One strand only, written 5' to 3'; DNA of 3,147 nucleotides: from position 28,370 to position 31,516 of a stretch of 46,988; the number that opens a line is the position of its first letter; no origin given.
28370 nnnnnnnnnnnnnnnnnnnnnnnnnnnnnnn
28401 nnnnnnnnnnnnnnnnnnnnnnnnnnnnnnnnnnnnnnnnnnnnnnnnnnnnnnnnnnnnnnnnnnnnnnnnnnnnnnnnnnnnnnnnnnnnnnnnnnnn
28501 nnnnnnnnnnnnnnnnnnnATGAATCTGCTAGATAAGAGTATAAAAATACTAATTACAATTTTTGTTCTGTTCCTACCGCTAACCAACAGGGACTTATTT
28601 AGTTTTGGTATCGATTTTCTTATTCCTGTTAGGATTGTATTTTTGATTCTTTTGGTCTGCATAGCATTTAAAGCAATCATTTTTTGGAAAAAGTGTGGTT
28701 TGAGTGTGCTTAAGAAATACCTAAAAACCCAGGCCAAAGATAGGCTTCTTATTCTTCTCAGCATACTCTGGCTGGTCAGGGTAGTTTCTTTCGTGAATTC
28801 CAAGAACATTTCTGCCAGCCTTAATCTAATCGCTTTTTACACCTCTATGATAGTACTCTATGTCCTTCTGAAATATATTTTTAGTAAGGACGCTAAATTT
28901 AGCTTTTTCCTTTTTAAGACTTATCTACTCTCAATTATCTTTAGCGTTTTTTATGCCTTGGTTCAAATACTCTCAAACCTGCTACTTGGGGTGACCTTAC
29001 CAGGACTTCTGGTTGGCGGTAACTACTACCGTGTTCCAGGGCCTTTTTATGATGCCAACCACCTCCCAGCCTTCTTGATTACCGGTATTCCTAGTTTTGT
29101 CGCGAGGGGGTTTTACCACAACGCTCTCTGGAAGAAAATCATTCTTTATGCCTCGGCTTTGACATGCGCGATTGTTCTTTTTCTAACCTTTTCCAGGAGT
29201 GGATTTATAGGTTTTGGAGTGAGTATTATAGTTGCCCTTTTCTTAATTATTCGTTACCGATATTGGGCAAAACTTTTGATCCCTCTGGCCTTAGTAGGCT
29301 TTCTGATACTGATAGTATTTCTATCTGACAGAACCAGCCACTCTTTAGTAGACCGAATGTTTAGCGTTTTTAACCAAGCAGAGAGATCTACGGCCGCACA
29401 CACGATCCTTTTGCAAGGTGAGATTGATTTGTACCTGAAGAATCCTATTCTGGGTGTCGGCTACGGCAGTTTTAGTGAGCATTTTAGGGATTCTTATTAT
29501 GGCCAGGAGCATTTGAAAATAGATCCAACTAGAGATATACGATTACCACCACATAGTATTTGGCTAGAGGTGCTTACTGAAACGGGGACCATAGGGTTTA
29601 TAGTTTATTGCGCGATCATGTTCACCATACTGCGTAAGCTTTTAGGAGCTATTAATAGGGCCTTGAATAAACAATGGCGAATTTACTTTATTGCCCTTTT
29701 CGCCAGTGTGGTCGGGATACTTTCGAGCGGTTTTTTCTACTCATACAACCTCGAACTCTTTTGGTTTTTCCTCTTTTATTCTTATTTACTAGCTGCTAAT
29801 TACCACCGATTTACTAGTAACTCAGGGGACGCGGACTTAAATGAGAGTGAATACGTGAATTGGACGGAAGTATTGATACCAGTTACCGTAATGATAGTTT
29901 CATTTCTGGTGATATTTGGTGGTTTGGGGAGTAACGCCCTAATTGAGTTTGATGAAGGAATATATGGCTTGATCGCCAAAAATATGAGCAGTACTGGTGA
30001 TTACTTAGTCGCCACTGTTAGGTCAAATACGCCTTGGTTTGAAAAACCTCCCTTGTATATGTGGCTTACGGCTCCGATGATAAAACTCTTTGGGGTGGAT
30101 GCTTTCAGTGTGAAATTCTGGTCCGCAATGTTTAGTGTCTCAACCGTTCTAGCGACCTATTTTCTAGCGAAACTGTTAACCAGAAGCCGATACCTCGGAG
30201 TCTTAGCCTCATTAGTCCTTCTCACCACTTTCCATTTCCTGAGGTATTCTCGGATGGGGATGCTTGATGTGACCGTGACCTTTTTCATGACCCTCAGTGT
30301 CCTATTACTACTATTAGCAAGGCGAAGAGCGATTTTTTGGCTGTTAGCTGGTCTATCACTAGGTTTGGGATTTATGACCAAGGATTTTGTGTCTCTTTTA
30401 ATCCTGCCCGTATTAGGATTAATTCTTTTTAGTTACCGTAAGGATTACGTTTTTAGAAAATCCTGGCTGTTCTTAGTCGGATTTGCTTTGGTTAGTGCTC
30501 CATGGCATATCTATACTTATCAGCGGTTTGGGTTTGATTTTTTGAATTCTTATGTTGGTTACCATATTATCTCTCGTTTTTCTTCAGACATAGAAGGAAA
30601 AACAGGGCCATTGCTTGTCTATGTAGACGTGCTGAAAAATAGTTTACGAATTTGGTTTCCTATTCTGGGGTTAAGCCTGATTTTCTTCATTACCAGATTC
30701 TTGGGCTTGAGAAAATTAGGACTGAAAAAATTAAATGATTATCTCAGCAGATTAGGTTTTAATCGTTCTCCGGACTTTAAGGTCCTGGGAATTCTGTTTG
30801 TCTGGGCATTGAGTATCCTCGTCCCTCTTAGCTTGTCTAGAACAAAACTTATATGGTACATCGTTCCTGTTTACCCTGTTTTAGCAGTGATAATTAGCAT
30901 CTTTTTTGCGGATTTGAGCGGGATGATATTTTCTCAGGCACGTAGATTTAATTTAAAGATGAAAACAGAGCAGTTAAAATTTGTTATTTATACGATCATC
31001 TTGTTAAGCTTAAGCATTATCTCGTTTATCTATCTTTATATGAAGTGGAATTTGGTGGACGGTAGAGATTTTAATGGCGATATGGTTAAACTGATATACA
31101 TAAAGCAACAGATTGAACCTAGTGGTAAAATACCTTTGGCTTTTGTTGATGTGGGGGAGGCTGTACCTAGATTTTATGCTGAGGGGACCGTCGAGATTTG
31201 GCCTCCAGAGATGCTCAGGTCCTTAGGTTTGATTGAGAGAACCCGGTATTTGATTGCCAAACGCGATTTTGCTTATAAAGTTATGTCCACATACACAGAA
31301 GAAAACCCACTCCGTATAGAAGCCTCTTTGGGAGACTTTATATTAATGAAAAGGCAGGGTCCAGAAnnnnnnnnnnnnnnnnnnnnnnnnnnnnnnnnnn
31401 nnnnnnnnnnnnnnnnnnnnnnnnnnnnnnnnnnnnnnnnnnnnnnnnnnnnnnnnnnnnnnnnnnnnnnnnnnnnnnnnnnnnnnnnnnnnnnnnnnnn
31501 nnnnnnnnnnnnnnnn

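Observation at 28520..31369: Single 949-aa ORF fusing an O-antigen-ligase/polymerase-like (Wzy_C) module to an ArnT/PMT-like GT-C module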

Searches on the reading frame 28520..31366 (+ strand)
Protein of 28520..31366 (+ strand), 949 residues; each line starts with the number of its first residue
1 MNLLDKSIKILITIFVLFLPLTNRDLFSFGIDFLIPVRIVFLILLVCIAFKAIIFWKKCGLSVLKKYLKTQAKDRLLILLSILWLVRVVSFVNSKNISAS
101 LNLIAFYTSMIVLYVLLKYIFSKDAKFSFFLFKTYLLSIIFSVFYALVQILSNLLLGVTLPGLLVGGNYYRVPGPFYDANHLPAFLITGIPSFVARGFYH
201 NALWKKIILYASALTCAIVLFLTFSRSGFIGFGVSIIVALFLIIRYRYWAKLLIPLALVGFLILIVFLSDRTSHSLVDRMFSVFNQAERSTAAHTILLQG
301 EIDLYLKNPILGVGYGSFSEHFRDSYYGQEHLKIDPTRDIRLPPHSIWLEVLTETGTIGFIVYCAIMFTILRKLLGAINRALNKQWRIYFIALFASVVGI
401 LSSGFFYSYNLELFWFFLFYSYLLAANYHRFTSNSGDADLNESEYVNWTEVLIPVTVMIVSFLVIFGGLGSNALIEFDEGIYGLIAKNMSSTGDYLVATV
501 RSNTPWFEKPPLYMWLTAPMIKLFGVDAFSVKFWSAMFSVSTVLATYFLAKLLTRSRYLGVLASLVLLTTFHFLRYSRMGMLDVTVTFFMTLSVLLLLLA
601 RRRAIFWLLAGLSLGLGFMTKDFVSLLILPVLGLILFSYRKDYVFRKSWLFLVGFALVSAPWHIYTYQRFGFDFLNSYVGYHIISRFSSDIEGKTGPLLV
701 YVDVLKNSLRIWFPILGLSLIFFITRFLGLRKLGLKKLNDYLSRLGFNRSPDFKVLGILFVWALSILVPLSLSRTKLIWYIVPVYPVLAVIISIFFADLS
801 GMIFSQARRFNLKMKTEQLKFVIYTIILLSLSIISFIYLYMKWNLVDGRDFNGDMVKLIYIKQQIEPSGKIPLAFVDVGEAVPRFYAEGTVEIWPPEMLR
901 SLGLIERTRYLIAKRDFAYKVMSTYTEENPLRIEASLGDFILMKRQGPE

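Call 3: search_protein_families(library=pfam, proteins=[window:28520-31366:+], max_evalue=0.01)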
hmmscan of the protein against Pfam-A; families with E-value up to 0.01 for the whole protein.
window:28520-31366:+ (949 aa): 3 families
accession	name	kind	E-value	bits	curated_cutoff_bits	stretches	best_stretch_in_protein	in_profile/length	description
PF04932.20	Wzy_C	-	5.1e-20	72.2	31.7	1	212-364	2-149/149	O-Antigen ligase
PF13231.12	PMT_2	-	1.1e-17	65.2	26.1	1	509-658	2-153/160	Dolichyl-phosphate-mannose-protein mannosyltransferase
PF02366.24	PMT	-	1.1e-17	64.9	22.7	1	485-669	38-237/245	Dolichyl-phosphate-mannose-protein mannosyltransferase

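Call 4: search_protein_families(library=ncbifam, proteins=[window:28520-31366:+], max_evalue=0.01)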
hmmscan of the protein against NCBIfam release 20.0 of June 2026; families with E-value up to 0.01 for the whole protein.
window:28520-31366:+ (949 aa): 4 families
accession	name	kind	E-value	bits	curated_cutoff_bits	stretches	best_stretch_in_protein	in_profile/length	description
NF009784.2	PRK13279.1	equivalog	1.3e-23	83.4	567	1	458-716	11-275/539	lipid IV(A) 4-amino-4-deoxy-L-arabinosyltransferase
TIGR00947.1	2A73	equivalog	1.3e-15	57.3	366.4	1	52-416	42-413/425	IctB family putative bicarbonate transporter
TIGR03097.1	PEP_O_lig_1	hypoth_equivalog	3.2e-10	39.4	188.1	1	145-423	128-397/408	putative O-glycosylation ligase, exosortase A system-associated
NF058602.1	PrMnsylTfPmt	equivalog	2.9e-08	32.9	800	1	447-597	35-187/530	protein O-mannosyltransferase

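Call 5: find_homologous_proteins(query=window:28520-31366:+, max_evalue=0.00001)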
Query window:28520-31366:+ (949 aa): 50 proteins with E <= 0.00001 among 8000 candidates.
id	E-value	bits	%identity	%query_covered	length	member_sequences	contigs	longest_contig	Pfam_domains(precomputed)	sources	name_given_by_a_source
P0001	0.0e+0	2070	100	100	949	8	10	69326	PF02366.25,PF13231.13,PF04932.21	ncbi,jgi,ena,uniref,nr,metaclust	ncbi:MAG: hypothetical protein A3A61_02175 [Candidatus Woykebacteria bacterium RIFCSPLOWO2_01_FULL_4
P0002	3.4e-286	970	50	99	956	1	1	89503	PF02366.25,PF13231.13,PF04932.21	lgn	-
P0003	7.4e-284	963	50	100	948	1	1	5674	PF02366.25,PF13231.13,PF04932.21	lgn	-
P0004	1.3e-283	962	50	99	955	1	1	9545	PF02366.25,PF13231.13,PF04932.21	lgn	-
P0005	1.5e-269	915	48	100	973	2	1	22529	PF02366.25,PF13231.13,PF04932.21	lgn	-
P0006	1.1e-188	648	41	93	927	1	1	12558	PF02366.25,PF13231.13,PF04932.21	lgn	-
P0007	4.3e-187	643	40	98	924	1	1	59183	PF02366.25,PF13231.13,PF04932.21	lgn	-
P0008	9.8e-187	641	40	98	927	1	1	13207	PF02366.25,PF13231.13,PF04932.21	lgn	-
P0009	7.3e-183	629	40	97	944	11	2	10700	PF02366.25,PF13231.13,PF04932.21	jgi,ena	-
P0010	3.8e-174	600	39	100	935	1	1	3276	PF02366.25,PF13231.13,PF04932.21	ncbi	-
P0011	2.1e-160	554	37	99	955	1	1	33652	PF02366.25,PF13231.13,PF04932.21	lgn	-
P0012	1.5e-158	548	38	94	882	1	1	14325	PF02366.25,PF13231.13,PF04932.21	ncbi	ncbi:MAG: O-antigen ligase family protein [bacterium]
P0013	1.3e-156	542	37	91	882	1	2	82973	PF02366.25,PF13231.13,PF04932.21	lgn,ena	-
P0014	1.5e-155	538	35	99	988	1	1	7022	PF02366.25,PF13231.13,PF04932.21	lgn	-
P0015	1.7e-153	531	38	92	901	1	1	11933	PF02366.25,PF13231.13,PF04932.21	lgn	-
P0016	4.5e-149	517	37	91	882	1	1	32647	PF02366.25,PF13231.13,PF04932.21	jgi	-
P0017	5.6e-135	470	36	88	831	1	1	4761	PF02366.25,PF13231.13,PF04932.21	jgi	jgi:4-amino-4-deoxy-L-arabinose transferase-like glycosyltransferase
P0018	2.7e-123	431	37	76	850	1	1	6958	PF13231.13,PF04932.21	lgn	-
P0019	5.2e-119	417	39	71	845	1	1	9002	PF13231.13,PF04932.21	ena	-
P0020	1.5e-116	409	36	70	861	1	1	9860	PF13231.13,PF04932.21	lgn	-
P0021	6.6e-116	407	36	72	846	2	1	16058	PF13231.13,PF04932.21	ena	-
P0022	3.5e-114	401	39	69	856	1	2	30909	PF13231.13,PF04932.21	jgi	-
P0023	1.2e-113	399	36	71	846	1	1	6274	PF13231.13,PF04932.21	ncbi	-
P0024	1.1e-112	396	37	71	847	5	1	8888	PF13231.13,PF04932.21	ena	-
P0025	5.7e-109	384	36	71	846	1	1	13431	PF13231.13,PF04932.21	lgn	-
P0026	1.3e-108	383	36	64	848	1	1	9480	PF02366.25,PF13231.13,PF04932.21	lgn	-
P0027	2.4e-107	379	40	62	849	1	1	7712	PF04932.21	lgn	-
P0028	4.8e-103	364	32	91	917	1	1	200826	PF02366.25,PF13231.13,PF04932.21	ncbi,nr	ncbi:MAG: glycosyltransferase family 39 protein, partial [candidate division WWE3 bacterium]|nr:glyc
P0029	2.4e-99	352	32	99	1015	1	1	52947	PF02366.25,PF13231.13,PF04932.21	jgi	jgi:4-amino-4-deoxy-L-arabinose transferase-like glycosyltransferase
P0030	1.7e-98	349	38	61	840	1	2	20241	PF04932.21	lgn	-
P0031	4.2e-97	345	38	58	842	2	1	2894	PF04932.21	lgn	-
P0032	5.0e-97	344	36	71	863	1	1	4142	PF13231.13,PF04932.21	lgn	-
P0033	4.4e-96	341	32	93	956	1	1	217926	PF02366.25,PF13231.13,PF04932.21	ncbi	-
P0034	2.6e-95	339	36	60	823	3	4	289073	PF04932.21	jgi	jgi:putative inorganic carbon (HCO3(-)) transporter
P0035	5.2e-95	338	37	58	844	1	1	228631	PF13231.13,PF04932.21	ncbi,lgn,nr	ncbi:MAG: O-antigen ligase family protein [Patescibacteria group bacterium]|nr:O-antigen ligase fami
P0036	5.5e-95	338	36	62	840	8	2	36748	PF13231.13,PF04932.21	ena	-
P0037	7.6e-95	337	36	67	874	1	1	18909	PF04932.21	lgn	-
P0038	8.5e-94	334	36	62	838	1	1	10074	PF04932.21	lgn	-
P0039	8.9e-93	330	37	54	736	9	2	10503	PF04932.21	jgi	-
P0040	1.7e-92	329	38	63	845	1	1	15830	PF13231.13,PF04932.21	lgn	-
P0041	6.6e-92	328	36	61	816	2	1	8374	PF04932.21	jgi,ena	-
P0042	9.3e-92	327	37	62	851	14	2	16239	PF04932.21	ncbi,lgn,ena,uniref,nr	ncbi:hypothetical protein COT52_02800 [candidate division WWE3 bacterium CG08_land_8_20_14_0_20_43_1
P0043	2.2e-91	326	33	91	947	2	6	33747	PF02366.25,PF13231.13,PF04932.21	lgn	-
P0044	4.0e-90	322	35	62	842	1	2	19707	PF04932.21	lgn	-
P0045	9.3e-90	320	35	68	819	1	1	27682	PF13231.13,PF04932.21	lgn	-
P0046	1.4e-89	320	35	66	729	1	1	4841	PF04932.21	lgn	-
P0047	4.3e-85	305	35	62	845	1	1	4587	PF04932.21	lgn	-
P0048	3.0e-16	77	27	41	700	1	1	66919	PF04932.21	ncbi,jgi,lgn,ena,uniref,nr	ncbi:hypothetical protein COV24_02075 [candidate division WWE3 bacterium CG10_big_fil_rev_8_21_14_0_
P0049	1.7e-13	68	26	46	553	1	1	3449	PF02366.25,PF13231.13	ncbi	-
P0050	7.1e-8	49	25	35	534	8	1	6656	PF02366.25,PF13231.13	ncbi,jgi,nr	ncbi:MAG TPA: glycosyltransferase family 39 protein [Deltaproteobacteria bacterium]|nr:glycosyltrans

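Call 12: search_solved_structures(query=window:28520-31366:+, max_evalue=1, show_alignments=3)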
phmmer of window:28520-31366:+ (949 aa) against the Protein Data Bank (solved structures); distinct sequences matched with E-value up to 1: 1.
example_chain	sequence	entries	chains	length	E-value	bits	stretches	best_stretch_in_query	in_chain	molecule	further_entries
5ezm_A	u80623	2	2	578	9.8e-15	57.1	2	447-712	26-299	4-amino-4-deoxy-L-arabinose transferase or related glycosyltransferases of PMT family | 4-amino-4-deoxy-L-arabinose (L-Ara4N) transferase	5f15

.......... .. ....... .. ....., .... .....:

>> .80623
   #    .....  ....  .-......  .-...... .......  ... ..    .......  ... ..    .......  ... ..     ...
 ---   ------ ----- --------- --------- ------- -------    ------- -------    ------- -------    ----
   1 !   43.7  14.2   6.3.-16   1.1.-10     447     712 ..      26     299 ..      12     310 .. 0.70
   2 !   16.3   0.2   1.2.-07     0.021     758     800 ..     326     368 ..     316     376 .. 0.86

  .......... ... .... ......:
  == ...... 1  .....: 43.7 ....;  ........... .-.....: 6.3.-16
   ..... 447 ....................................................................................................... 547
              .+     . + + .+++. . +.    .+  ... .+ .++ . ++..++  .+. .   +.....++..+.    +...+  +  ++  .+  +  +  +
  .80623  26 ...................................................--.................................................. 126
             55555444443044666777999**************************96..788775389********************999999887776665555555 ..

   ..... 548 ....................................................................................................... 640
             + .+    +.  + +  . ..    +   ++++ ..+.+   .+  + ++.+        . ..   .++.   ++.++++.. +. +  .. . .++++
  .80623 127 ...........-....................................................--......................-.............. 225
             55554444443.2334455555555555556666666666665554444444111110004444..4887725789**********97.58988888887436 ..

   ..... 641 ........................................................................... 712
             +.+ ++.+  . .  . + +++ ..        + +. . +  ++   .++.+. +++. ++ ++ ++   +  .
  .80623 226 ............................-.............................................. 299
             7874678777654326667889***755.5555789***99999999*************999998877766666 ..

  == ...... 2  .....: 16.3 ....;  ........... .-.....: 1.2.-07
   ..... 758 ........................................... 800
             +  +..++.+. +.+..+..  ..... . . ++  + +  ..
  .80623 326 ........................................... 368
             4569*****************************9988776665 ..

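Call 16: search_solved_structures(query=A1, max_evalue=1, show_alignments=0)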
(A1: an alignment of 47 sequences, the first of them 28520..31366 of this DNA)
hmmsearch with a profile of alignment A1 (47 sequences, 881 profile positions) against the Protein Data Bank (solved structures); distinct sequences matched with E-value up to 1: 4.
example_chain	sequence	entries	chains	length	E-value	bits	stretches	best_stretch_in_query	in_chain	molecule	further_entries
5ezm_A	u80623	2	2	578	1.5e-35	125.9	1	432-752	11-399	4-amino-4-deoxy-L-arabinose transferase or related glycosyltransferases of PMT family | 4-amino-4-deoxy-L-arabinose (L-Ara4N) transferase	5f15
6ftj_5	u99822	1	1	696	0.0064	17.9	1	536-752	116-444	Dolichyl-diphosphooligosaccharide--protein glycosyltransferase subunit STT3A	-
6ftg_5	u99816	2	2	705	0.0081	17.6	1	536-752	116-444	Dolichyl-diphosphooligosaccharide--protein glycosyltransferase subunit STT3A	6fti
6s7o_A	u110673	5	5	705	0.0096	17.3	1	536-752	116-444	Dolichyl-diphosphooligosaccharide--protein glycosyltransferase subunit STT3A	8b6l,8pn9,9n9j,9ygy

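Call 18: find_related_loci(query=A1, collection=genome_contigs, flank=8000)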
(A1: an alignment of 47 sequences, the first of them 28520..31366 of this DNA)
Query A1 (949 aa) in genome_contigs; peptide patterns used: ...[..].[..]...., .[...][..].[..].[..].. (x = any residue, [..] = any of these).
30 stretches matched a pattern; 8 encode a relative of the query (tblastn E <= 1e-3); 8 distinct loci.
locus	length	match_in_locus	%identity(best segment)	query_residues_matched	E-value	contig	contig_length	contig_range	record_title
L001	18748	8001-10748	39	6-945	0e+0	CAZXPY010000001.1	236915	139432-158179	MAG TPA_asm: uncultured Gammaproteobacteria bacterium isolate binchicken_co134_1330 genome assembly, contig: NODE_115_le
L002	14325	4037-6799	38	4-949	6e-160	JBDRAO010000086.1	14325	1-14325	MAG: bacterium isolate MEGAHIT-group-1.1005 k141_11447156, whole genome shotgun sequence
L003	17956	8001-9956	36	14-666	2e-111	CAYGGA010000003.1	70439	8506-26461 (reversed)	MAG TPA_asm: uncultured Gammaproteobacteria bacterium isolate ERP113451_co3_23 genome assembly, contig: NODE_152_length_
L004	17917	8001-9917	37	12-647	3e-106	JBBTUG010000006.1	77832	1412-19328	MAG: Patescibacteria group bacterium isolate H41-bin267_1 H41_bin267_1_000000000006, whole genome shotgun sequence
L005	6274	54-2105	36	6-678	9e-103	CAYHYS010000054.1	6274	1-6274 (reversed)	MAG TPA_asm: uncultured Candidatus Saccharibacteria bacterium isolate ERP119705_co15_647 genome assembly, contig: NODE_1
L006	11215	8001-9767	37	9-599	2e-93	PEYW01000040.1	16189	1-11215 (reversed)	MAG: candidate division WWE3 bacterium CG08_land_8_20_14_0_20_43_13 CG08_land_8_20_14_0.20_scaffold_1693_c, whole genome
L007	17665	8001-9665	37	6-551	2e-93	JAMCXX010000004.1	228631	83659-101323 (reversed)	MAG: Patescibacteria group bacterium isolate FK_Sedi_B_Bin.386 NODE_42_length_228631_cov_9.9568, whole genome shotgun se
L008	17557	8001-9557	37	67-581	8e-90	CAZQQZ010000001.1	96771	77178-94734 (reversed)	MAG TPA_asm: uncultured Candidatus Saccharibacteria bacterium isolate SRP118108_co3_458 genome assembly, contig: NODE_54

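Call 29: predict_structure(alignment_id=A1)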
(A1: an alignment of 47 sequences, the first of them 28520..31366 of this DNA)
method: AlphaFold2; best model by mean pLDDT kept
length: 949 residues; sequences in the alignment: 47
mean_pLDDT: 90.6   pTM: 0.89
mean pLDDT of the five models: 90.6, 89.2, 89.2, 88.1, 87.9
residues with pLDDT >= 90: 676; 70-90: 229; 50-70: 41; < 50: 3
segments of 3 or more residues with pLDDT < 50: none
pLDDT, mean of each block of 10 residues (from residue 1): 88 95 68 74 92 91 90 96 97 94 93 95 92 96 93 87 73 85 95 95 93 95 89 96 94 91 84 80 80 90 97 94 96 88 89 96 98 97 93 98 87 95 94 69 85 95 95 92 95 90 89 95 91 97 98 95 98 96 97 97 94 98 95 92 85 97 96 92 79 78 95 96 83 71 62 86 95 87 97 96 94 93 97 98 94 95 92 91 92 87 80 91 73 93 88
secondary structure, 60 per line:
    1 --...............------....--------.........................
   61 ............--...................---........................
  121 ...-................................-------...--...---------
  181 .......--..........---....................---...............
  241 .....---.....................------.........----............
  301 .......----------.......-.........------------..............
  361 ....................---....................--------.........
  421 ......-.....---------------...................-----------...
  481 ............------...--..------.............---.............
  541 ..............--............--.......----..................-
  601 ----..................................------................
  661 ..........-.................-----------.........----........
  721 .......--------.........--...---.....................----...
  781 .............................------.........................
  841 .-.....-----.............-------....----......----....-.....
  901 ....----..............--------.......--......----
elements in order (helices of 4 or more, strands of 3 or more residues): H3-17 H24-27 H36-72 H75-93 H97-123 H125-156 E164-166 E169-171 H181-187 H190-199 H203-222 H226-245 H249-269 H276-284 H289-307 H318-324 H326-334 H347-380 H384-403 H412-426 H428-432 H448-466 H478-492 E499-501 H512-524 H528-554 H557-568 H571-577 H582-599 H605-638 H645-670 H672-688 H700-708 H713-727 H736-744 H753-773 H778-809 H816-841 H843-847 H853-865 E873-876 H881-886 E891-894 H896-904 E909-914 H915-922 E931-937 E940-945
